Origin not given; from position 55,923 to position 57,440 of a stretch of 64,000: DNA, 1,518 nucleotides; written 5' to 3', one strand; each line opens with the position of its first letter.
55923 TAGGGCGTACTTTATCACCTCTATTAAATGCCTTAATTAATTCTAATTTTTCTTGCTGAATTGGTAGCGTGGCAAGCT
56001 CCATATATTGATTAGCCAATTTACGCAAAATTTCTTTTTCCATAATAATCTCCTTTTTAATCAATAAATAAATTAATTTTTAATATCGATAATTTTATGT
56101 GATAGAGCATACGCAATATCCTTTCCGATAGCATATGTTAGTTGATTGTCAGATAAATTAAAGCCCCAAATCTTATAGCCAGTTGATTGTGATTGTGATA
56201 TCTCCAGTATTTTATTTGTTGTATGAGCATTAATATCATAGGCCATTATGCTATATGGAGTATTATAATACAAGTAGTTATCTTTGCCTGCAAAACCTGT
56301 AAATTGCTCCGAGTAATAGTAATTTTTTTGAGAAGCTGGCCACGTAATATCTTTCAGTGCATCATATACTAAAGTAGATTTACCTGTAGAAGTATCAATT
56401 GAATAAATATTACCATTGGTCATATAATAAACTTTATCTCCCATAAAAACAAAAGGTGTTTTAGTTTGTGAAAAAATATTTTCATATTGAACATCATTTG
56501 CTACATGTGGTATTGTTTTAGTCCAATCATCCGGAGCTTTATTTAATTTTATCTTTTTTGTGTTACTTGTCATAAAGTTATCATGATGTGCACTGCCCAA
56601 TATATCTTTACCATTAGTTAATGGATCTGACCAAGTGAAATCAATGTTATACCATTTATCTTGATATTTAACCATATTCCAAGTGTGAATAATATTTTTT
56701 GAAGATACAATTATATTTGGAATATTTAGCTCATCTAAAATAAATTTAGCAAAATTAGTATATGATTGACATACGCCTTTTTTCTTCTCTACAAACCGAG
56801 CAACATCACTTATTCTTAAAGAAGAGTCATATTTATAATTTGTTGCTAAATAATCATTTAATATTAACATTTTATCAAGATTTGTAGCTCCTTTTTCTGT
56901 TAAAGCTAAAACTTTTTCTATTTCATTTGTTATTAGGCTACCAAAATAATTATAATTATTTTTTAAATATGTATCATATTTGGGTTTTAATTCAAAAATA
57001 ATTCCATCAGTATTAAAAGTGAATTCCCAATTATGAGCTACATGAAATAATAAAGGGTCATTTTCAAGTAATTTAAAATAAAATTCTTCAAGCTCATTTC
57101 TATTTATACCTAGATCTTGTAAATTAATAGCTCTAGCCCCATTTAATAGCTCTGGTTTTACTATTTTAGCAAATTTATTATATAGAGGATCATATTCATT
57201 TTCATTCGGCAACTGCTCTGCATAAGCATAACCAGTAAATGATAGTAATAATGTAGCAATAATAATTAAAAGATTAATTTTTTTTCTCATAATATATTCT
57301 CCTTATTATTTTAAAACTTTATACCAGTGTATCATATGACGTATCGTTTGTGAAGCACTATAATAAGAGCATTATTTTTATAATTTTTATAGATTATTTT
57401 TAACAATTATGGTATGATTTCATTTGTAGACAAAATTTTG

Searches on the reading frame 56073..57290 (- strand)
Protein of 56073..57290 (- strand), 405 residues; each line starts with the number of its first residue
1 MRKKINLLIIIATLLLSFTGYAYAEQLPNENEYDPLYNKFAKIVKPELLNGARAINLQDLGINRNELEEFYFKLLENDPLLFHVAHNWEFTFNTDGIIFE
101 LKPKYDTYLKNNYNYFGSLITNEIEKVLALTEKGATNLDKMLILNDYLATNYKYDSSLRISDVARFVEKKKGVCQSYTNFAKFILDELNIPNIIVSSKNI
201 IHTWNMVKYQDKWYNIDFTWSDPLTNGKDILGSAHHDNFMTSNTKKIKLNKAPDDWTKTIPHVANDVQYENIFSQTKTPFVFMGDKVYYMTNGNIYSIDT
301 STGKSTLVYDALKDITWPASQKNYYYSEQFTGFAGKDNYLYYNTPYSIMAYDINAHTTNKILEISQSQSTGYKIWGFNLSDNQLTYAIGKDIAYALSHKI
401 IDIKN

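Call 71: search_protein_families(library=ncbifam, proteins=[window:56073-57290:-])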
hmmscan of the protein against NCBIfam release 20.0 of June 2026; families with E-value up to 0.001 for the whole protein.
window:56073-57290:- (405 aa): 1 family
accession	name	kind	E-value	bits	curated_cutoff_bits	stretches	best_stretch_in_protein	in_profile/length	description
NF045980.1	MAG6410_fam_LP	equivalog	1.2e-09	37.1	450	1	139-327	168-366/622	MAG6410 family transglutaminase-related lipoprotein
